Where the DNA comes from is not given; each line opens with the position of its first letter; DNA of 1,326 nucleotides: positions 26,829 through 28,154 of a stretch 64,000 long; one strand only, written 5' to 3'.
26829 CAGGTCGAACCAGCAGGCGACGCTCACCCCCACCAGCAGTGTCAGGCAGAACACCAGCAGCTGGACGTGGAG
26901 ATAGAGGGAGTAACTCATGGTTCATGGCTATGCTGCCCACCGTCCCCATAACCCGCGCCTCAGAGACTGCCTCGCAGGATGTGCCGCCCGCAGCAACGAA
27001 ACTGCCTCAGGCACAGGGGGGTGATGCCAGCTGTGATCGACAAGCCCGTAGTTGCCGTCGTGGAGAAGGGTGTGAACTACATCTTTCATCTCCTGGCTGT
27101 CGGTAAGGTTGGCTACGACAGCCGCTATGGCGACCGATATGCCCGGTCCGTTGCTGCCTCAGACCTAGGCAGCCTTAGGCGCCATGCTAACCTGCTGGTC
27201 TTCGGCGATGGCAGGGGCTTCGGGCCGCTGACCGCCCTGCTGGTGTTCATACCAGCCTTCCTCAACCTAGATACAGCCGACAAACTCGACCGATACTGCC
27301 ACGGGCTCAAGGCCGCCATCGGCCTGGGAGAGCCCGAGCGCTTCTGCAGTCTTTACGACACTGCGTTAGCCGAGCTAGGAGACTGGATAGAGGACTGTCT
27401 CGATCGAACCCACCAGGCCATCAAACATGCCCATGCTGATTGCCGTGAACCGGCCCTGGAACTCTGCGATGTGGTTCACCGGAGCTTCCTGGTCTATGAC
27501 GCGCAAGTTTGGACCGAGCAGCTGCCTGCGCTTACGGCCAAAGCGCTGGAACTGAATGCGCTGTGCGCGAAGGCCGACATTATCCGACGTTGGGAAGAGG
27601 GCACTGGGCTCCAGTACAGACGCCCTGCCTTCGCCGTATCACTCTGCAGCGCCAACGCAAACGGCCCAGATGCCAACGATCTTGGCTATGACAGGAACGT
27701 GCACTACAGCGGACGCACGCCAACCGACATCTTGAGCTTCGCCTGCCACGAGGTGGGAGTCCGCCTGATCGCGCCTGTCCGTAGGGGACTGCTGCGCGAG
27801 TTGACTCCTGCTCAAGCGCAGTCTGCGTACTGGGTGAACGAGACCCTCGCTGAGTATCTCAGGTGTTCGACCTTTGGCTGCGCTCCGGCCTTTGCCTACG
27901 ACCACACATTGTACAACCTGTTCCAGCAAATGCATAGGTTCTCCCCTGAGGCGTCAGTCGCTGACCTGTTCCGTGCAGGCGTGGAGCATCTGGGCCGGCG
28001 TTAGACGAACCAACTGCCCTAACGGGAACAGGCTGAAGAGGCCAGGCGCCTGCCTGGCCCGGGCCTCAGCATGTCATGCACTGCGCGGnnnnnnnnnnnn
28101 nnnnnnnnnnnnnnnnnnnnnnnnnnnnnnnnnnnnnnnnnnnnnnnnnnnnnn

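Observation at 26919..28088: Opposite-strand orphan gene wedged into the conserved yabP-yabQ-divIC sporulation operon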

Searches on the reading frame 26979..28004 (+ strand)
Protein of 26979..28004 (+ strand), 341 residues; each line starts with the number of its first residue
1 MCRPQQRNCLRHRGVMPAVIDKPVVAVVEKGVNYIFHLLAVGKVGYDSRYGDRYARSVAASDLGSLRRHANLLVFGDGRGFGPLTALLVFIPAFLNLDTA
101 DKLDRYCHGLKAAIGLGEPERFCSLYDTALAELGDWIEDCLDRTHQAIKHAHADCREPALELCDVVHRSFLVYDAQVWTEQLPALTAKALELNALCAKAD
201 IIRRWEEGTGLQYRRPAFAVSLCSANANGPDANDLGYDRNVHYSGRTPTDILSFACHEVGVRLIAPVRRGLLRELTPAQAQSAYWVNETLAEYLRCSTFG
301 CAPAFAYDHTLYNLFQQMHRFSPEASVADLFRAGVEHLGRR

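Call 3: search_protein_families(library=pfam, proteins=[window:26979-28004:+], max_evalue=1)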
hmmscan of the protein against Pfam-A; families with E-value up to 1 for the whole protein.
window:26979-28004:+ (341 aa): 0 families

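Call 4: search_protein_families(library=ncbifam, proteins=[window:26979-28004:+], max_evalue=1)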
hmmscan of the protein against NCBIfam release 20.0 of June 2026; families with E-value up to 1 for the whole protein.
window:26979-28004:+ (341 aa): 0 families

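Call 6: find_homologous_proteins(query=window:27024-28001:+, max_evalue=0.001)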
Query window:27024-28001:+ (326 aa): 3 proteins with E <= 0.001 among 4740 candidates.
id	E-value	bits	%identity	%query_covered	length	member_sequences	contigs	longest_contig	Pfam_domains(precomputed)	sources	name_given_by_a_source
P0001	4.7e-222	754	100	100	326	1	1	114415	-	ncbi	ncbi:MAG: hypothetical protein AB1492_00155 [Bacillota bacterium]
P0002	2.2e-107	377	78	67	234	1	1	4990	-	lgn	-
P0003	2.2e-45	173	42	75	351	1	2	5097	-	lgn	-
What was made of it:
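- NCBI calls the identical protein (call 6).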

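Call 7: search_solved_structures(query=window:27024-28001:+, max_evalue=10)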
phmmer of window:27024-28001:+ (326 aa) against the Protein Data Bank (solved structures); distinct sequences matched with E-value up to 10: 0.

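Call 8: search_protein_families(library=phrogs, proteins=[window:27024-28001:+], max_evalue=1)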
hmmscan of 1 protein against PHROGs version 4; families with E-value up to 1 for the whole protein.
window:27024-28001:+ (326 aa): 0 families

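Call 9: search_protein_families(library=padloc, proteins=[window:27024-28001:+], max_evalue=1)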
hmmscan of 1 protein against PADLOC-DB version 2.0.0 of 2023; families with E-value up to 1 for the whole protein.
window:27024-28001:+ (326 aa): 1 family
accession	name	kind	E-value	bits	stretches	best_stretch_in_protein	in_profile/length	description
PDLC00791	Cyclase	-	0.068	10.3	1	114-146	296-328/345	oligonucleotide-cyclase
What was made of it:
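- Checked: Pfam, NCBIfam, PHROGs and PDB sequences give no match, and PADLOC gives only a non-significant one (E 0.068) (calls 3, 4, 7-9).
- Tried and rejected: Single-sequence searches of Pfam, NCBIfam, PHROGs and PDB sequences found nothing, and PADLOC gave only a non-significant match at E 0.068 (calls 3, 4, 7-9).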

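Call 10: find_encoding_contigs(protein=P0003, flank=10000)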
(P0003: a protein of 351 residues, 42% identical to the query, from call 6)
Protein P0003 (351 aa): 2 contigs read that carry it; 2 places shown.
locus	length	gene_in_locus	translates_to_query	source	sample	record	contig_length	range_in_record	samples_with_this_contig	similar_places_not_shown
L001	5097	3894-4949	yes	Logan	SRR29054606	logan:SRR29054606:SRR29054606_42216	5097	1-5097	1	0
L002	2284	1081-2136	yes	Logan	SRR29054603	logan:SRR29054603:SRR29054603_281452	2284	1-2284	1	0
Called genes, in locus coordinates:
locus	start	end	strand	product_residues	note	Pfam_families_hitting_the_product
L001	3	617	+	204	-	?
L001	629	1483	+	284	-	PF13085:Fer2_3, PF13183:Fer4_8, PF13237:Fer4_10, PF13187:Fer4_9 (weak), PF13534:Fer4_17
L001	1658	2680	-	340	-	-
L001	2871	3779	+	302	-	PF00583:Acetyltransf_1 (weak), PF13508:Acetyltransf_7 (weak)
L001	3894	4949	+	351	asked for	-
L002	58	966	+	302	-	PF00583:Acetyltransf_1 (weak), PF13508:Acetyltransf_7 (weak)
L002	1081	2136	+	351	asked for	-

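Call 11: find_encoding_contigs(protein=P0002, flank=10000)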
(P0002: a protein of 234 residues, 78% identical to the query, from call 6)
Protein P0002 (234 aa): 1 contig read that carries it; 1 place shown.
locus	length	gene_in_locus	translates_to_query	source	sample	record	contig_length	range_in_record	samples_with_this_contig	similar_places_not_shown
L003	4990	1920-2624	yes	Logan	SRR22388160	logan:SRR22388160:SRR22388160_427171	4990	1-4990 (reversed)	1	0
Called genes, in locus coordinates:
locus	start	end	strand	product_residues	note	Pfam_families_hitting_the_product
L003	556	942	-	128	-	PF00575:S1, PF23459:S1_RRP5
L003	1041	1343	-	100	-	PF04977:DivIC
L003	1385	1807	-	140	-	PF09578:Spore_YabQ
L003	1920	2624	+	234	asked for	-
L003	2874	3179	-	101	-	PF07873:YabP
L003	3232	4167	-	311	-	PF08486:SpoIID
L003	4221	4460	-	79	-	PF01479:S4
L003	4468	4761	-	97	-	PF18291:HU-HIG (weak), PF00216:Bac_DNA_binding, PF18289:HU-CCDC81_euk_2 (weak)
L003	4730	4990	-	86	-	?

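Call 24: predict_structure(alignment_id=A3)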
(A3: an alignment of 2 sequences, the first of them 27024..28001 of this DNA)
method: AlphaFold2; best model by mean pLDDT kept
length: 326 residues; sequences in the alignment: 2
mean_pLDDT: 41.3   pTM: 0.36
mean pLDDT of the five models: 41.3, 40.0, 36.4, 35.3, 34.7
residues with pLDDT >= 90: 0; 70-90: 8; 50-70: 56; < 50: 262
segments of 3 or more residues with pLDDT < 50: 1-26, 28-36, 41-248, 283-292, 306-310
pLDDT, mean of each block of 10 residues (from residue 1): 28 34 45 44 43 32 27 28 38 42 42 40 40 39 35 32 38 41 38 33 26 27 24 39 48 57 61 58 45 58 51 68 67
secondary structure, 60 per line:
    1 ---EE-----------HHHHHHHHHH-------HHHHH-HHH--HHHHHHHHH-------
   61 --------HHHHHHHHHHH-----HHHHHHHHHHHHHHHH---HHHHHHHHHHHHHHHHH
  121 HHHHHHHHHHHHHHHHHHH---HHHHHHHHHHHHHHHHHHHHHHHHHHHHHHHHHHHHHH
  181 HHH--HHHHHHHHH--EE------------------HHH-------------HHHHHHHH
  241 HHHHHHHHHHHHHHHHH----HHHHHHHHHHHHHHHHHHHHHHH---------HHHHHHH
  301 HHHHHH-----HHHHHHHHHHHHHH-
elements in order: H17-26 H34-38 H45-53 H69-79 H85-100 H104-139 H143-183 H186-194 H233-257 H262-284 H294-306 H312-325
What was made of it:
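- Tried and rejected: AlphaFold with a 2-sequence alignment was useless, at pLDDT 41 (call 24).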

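Call 25: search_protein_representatives(alignment_id=A3)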
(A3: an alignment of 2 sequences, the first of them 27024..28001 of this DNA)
Query: 2 sequences, 356 profile positions. Proteins with E-value up to 0.001 (for the whole library): 319; up to 1e-10: 242; up to 1e-30: 117. The best 150 are listed.
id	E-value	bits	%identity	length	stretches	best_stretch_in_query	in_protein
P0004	1.2e-101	356.9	-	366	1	15-345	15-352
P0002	4.2e-101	355.1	-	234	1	13-229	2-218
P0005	3.2e-92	325.9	-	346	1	13-341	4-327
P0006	6.1e-91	321.7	-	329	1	15-340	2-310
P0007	2.2e-89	316.6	-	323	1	14-339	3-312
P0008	2.8e-89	316.2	-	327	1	15-344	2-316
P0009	4.5e-88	312.3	-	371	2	15-263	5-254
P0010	2.4e-86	306.6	-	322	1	15-343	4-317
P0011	6.8e-84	298.5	-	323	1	14-353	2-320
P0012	2.1e-81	290.4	-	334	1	15-343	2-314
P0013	1.3e-78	281.2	-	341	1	14-348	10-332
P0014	2.0e-76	274.0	-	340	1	14-339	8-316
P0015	8.3e-76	271.9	-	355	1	12-346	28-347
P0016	6.1e-75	269.1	-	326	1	11-347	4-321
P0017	3.0e-73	263.5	-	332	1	13-348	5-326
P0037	3.9e-60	220.4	-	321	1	14-332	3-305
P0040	2.9e-59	217.5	-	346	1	13-340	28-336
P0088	6.7e-38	147.2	-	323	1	12-311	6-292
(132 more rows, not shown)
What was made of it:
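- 27024..28004 (+): Protein-coding gene, 326 aa plus stop (alternative GTG start at 27033). It belongs to an unannotated family of about 320 aa. The family has 319 clusters (call 25).
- On ORFan (gene without homologues): 319 representative clusters at E<=1e-3 and 117 at E<=1e-30 (call 25).
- Checked: The family has 319 representative clusters at E<=1e-3 (call 25).
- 319 representative clusters at E<=1e-3 and 242 at E<=1e-10 (call 25).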

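Call 28: search_protein_families(library=pfam, alignment_id=A4, max_evalue=0.1)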
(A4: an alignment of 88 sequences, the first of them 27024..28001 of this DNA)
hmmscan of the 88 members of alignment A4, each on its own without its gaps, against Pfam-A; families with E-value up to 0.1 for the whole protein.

A. member 1, window:27024-28001:+ (326 aa): 0 families

B. families by the number of members that match (of 88 scanned): 19 families
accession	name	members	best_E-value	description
PF20234.3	DUF6591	1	0.0016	Family of unknown function (DUF6591)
PF01918.27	Alba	1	0.0061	Alba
PF05147.19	LANC_like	1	0.0074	Lanthionine synthetase C-like protein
PF09380.16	FERM_C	1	0.0076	FERM C-terminal PH-like domain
PF11126.13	Phage_DsbA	1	0.013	Transcriptional regulator DsbA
PF13556.12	HTH_30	1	0.019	PucR C-terminal helix-turn-helix domain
PF14066.11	DUF4256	1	0.029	Protein of unknown function (DUF4256)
PF01504.24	PIP5K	1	0.031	Phosphatidylinositol-4-phosphate 5-Kinase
PF17922.6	TetR_C_17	1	0.041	Tetracyclin repressor-like, C-terminal domain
PF04421.21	Mss4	1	0.043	Mss4 protein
PF13683.12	rve_3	1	0.066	Integrase core domain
PF19993.5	DO-GTPase2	1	0.071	Double-GTPase 2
PF24440.1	DUF7559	1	0.071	Family of unknown function (DUF7559)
PF23533.1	Microp_apicomplexa_19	1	0.074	Apicomplexa microprotein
PF14947.12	HTH_45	1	0.075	Winged helix-turn-helix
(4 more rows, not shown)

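Call 29: search_solved_structures(query=A4, max_evalue=10, show_alignments=3)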
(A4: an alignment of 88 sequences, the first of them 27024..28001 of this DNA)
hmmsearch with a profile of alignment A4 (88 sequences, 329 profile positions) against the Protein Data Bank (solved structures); distinct sequences matched with E-value up to 10: 1.
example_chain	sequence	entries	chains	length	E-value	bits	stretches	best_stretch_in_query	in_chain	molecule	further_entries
8rd8_To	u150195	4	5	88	0.78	12.1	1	84-141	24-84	Small ribosomal subunit protein bS20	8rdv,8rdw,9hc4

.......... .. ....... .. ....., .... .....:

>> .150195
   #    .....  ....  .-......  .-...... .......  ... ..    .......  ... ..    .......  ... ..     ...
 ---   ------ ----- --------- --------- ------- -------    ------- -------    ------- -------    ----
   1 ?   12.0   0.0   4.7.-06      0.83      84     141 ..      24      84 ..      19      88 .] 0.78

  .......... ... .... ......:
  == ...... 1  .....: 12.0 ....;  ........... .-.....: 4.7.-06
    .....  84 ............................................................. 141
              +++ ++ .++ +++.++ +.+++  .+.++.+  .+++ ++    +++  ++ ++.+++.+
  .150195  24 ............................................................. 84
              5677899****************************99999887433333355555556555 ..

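Call 30: find_homologous_proteins(query=A4, max_evalue=0.00001)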
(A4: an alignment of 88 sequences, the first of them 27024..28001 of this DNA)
Query A4 (88 sequences) (326 aa, profile of the alignment): 25 proteins with E <= 0.00001 among 8000 candidates.
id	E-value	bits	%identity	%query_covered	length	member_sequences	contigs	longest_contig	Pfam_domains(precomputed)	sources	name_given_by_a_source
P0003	5.0e-117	409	42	75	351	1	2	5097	-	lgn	-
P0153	4.9e-109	383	28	97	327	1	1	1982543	-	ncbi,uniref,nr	ncbi:hypothetical protein JYK00_03375 [Thermosipho ferrireducens]|uniref:DUF1570 domain-containing p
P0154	2.5e-102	361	37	92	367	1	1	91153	-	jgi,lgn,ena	-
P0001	2.9e-87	311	100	100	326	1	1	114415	-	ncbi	ncbi:MAG: hypothetical protein AB1492_00155 [Bacillota bacterium]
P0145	3.0e-70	255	25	81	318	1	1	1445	-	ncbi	-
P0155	2.5e-69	252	23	84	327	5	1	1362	-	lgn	-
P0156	1.4e-68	250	25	75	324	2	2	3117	-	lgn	-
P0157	1.6e-67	246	22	75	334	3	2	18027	-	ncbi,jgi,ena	-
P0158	4.6e-67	245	21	75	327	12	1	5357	-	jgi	-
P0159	5.2e-67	245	23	75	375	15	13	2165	-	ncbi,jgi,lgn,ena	-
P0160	9.3e-67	244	22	76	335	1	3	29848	-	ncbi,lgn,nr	ncbi:MAG: hypothetical protein PHC50_05010 [Candidatus Cloacimonetes bacterium]|nr:hypothetical prot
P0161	2.4e-66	242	22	75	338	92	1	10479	-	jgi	-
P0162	1.5e-65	240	23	60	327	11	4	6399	-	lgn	-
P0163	2.5e-65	239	21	75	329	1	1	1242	-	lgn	-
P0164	4.2e-65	238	26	46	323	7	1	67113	-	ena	-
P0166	3.9e-64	235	21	75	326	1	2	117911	-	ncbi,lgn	ncbi:MAG: hypothetical protein ABFD07_07790 [Methanobacterium sp.]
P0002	4.4e-60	222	78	67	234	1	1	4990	-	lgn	-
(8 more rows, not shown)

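Call 32: find_encoding_contigs(protein=P0154, flank=8000, max_places=3)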
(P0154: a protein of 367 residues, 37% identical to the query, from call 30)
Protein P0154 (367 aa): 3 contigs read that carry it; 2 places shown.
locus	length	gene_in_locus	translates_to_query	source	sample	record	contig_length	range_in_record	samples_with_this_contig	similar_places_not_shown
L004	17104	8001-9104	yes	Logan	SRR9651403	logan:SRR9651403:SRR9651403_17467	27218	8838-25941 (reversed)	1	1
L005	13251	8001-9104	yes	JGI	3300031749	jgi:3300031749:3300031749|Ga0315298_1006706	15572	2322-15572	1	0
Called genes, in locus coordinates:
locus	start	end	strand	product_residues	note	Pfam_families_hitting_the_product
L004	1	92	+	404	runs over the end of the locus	PF00155:Aminotran_1_2, PF12897:Asp_aminotransf (weak)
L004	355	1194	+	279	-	PF09339:HTH_IclR, PF01614:IclR_C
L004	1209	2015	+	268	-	PF00005:ABC_tran, PF13304:AAA_21 (faint), PF12399:BCA_ABC_TP_C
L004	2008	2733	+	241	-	PF13555:AAA_29 (faint), PF00005:ABC_tran, PF13304:AAA_21 (faint)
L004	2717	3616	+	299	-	PF02653:BPD_transp_2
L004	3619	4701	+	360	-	PF02653:BPD_transp_2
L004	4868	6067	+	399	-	PF13433:Peripla_BP_5, PF13458:Peripla_BP_6, PF01094:ANF_receptor, PF13433:Peripla_BP_5 (weak)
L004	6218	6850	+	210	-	PF04199:Cyclase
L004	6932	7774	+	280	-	PF02548:Pantoate_transf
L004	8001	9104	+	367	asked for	-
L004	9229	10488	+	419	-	PF04073:tRNA_edit, PF03129:HGTP_anticodon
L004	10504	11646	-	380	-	PF02771:Acyl-CoA_dh_N, PF02770:Acyl-CoA_dh_M, PF00441:Acyl-CoA_dh_1, PF08028:Acyl-CoA_dh_2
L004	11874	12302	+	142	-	PF10710:DUF2512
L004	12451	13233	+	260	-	PF00005:ABC_tran, PF13304:AAA_21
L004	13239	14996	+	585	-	PF16949:ABC_tran_2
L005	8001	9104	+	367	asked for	-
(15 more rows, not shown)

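Call 33: find_encoding_contigs(protein=P0153, flank=8000, max_places=2)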
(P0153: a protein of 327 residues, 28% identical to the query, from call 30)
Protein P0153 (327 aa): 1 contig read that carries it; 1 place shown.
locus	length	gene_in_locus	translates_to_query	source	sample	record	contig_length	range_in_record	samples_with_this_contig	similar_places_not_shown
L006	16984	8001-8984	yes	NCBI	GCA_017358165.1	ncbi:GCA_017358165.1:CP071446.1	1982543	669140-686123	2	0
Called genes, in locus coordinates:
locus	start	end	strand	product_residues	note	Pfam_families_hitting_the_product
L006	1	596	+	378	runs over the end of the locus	PF01312:Bac_export_2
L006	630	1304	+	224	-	PF00702:Hydrolase, PF13419:HAD_2, PF13242:Hydrolase_like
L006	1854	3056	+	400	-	PF13439:Glyco_transf_4, PF13477:Glyco_trans_4_2 (faint), PF13579:Glyco_trans_4_4 (weak), PF00534:Glycos_transf_1, PF13692:Glyco_trans_1_4, PF20706:GT4-conflict (weak)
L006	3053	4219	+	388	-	PF13439:Glyco_transf_4, PF00534:Glycos_transf_1, PF13692:Glyco_trans_1_4, PF13524:Glyco_trans_1_2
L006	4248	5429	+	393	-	PF00535:Glycos_transf_2, PF13641:Glyco_tranf_2_3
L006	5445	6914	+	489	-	PF01943:Polysacc_synt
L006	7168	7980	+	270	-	PF00551:Formyl_trans_N, PF02911:Formyl_trans_C (faint)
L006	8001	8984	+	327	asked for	-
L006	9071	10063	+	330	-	PF01073:3Beta_HSD, PF01370:Epimerase, PF02719:Polysacc_synt_2, PF04321:RmlD_sub_bind, PF05368:NmrA (weak), PF13460:NAD_binding_10 (weak), PF16363:GDP_Man_Dehyd, PF07993:NAD_binding_4 (weak)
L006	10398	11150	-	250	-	PF13489:Methyltransf_23 (weak), PF13847:Methyltransf_31, PF08241:Methyltransf_11, PF13649:Methyltransf_25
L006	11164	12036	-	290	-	PF02517:Rce1-like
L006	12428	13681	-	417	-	-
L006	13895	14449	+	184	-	PF22765:DUF7010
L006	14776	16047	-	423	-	-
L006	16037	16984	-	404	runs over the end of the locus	-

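Call 34: find_encoding_contigs(protein=P0040, flank=8000, max_places=3)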
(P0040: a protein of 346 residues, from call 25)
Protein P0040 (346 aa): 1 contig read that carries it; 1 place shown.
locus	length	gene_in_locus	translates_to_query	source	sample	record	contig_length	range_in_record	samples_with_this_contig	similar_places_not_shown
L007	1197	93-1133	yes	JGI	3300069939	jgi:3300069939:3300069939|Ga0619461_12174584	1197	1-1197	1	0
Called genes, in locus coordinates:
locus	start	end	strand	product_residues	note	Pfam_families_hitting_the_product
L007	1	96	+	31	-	?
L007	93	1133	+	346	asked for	-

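Call 35: find_encoding_contigs(protein=P0037, flank=8000, max_places=3)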
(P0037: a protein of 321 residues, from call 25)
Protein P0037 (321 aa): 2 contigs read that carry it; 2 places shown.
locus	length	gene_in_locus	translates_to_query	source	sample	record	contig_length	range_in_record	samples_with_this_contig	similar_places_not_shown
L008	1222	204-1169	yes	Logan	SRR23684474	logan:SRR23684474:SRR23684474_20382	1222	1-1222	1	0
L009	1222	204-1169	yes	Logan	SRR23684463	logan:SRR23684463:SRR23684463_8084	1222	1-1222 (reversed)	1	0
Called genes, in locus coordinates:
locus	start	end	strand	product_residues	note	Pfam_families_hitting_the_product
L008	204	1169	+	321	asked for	-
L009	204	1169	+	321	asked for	-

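Call 36: predict_structure(alignment_id=A4)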
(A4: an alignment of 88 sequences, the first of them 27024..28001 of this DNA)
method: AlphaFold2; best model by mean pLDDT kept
length: 326 residues; sequences in the alignment: 88
mean_pLDDT: 96.7   pTM: 0.93
mean pLDDT of the five models: 96.7, 96.4, 96.2, 96.0, 96.0
residues with pLDDT >= 90: 314; 70-90: 10; 50-70: 2; < 50: 0
segments of 3 or more residues with pLDDT < 50: none
pLDDT, mean of each block of 10 residues (from residue 1): 86 99 98 98 98 98 93 98 98 98 98 96 95 98 99 98 98 98 98 97 98 95 98 97 98 95 94 98 95 92 97 98 93
secondary structure, 60 per line:
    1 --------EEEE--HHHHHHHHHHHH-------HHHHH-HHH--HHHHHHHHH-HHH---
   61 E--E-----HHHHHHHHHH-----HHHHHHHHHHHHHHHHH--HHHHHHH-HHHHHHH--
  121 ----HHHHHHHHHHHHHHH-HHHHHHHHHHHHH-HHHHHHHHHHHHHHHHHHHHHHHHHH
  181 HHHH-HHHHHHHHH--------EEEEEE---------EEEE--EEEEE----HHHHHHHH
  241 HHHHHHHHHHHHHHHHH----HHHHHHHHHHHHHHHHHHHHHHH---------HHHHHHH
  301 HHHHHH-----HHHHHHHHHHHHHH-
elements in order: E9-12 H15-26 H34-38 H45-53 H70-79 H85-101 H104-110 H112-118 H125-139 H141-153 H155-184 H186-194 E203-208 E218-221 E224-228 H233-257 H262-284 H294-306 H312-325
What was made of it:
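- On Gluzincin metallopeptidases (clan MA-like): Predicted strands 203-208, 218-221 and 224-228 precede helix 233-257 (call 36).
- AlphaFold gives pLDDT 96.7 and pTM 0.93 with the 88-sequence alignment (call 36). Strands 203-228 are followed by helix 233-257 (HE) and helix 262-284 (E273) (call 36). The protein is conserved and confidently folded, so the coding function comes first (calls 25, 36).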

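Call 39: fold_search(model_id=the predicted structure, library=pdb)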
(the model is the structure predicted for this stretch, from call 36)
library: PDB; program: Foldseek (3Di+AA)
matches with E <= 10: 62; with E <= 0.001: 0
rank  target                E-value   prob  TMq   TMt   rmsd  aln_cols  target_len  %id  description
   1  2gtt_K                2.8e-01  0.08  0.13  0.11  20.2       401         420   13  Crystal structure of the rabies virus nucleoprotein-RNA complex (released 2006-09-19)
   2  7mmp_C                1.4e+00  0.04  0.13  0.13  19.6       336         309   12  Crystal Structure of the Class Ie Ribonucleotide Reductase (released 2022-05-04)
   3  7mmv_A                1.5e+00  0.06  0.13  0.13  20.3       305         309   12  Crystal Structure of the Class Ie Ribonucleotide Reductase Beta Subunit from Aerococcus urinae with Cu(I) bound (Cu su (released 2022-05-04)
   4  7mmu_B                1.5e+00  0.05  0.13  0.14  19.4       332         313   13  Crystal Structure of the Class Ie Ribonucleotide Reductase Beta Subunit from Aerococcus urinae with Cu(I) bound (Cu ac (released 2022-05-04)
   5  7mmq_D                1.5e+00  0.05  0.13  0.13  19.4       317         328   14  Crystal Structure of the Class Ie Ribonucleotide Reductase Beta-NrdI complex from Aerococcus urinae in Reduced Hydroqu (released 2022-05-04)
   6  1r2f_B                1.5e+00  0.06  0.14  0.15  18.5       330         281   13  RIBONUCLEOTIDE REDUCTASE R2F PROTEIN FROM SALMONELLA TYPHIMURIUM (released 1999-01-13)
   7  3n39_A                2.2e+00  0.05  0.15  0.16  18.8       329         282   12  Ribonucleotide Reductase Dimanganese(II)-NrdF from Escherichia coli in Complex with NrdI (released 2010-08-18)
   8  7mmp_D                2.7e+00  0.03  0.13  0.13  19.4       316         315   14  Crystal Structure of the Class Ie Ribonucleotide Reductase (released 2022-05-04)
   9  8hmf_A                2.8e+00  0.05  0.14  0.10  18.6       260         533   12  head module state 2 of Tetrahymena IFT-A (released 2023-06-14)
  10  2r2f_B                3.1e+00  0.04  0.15  0.16  17.5       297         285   13  RIBONUCLEOTIDE REDUCTASE R2F PROTEIN FROM SALMONELLA TYPHIMURIUM (OXIDIZED) (released 1999-01-13)
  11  1oqu_C                3.2e+00  0.03  0.13  0.13  22.9       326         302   11  A protein coordinated tri-nuclear Fe complex formed during soaking of crystals of the ribonucleotide reductase R2F pro (released 2004-04-20)
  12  4n83_G                3.4e+00  0.02  0.12  0.13  19.9       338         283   11  X-ray crystal structure of Streptococcus sanguinis dimanganese(II)-NrdF (released 2014-01-08)
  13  2bq1_I                3.7e+00  0.03  0.13  0.15  19.3       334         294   14  Ribonucleotide reductase class 1b holocomplex R1E,R2F from Salmonella typhimurium (released 2006-05-17)
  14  8h7b_B                3.9e+00  0.05  0.13  0.20  14.9       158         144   12  The crystal structure of human mcl1 kinase domain in complex with MCL1-M-EBA (released 2023-02-22)
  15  9n9j_P2               3.9e+00  0.02  0.11  0.07  20.5       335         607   11  Structure of a GRP94 folding intermediate engaged with a CCDC134- and FKBP11-bound secretory translocon (released 2025-11-19)
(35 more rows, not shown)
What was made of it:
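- Closest known: Thermolysin/M1-type gluzincins. Same: M1 aminopeptidases are the highest-probability hits in the Foldseek PDB list, though still non-significant (call 39).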
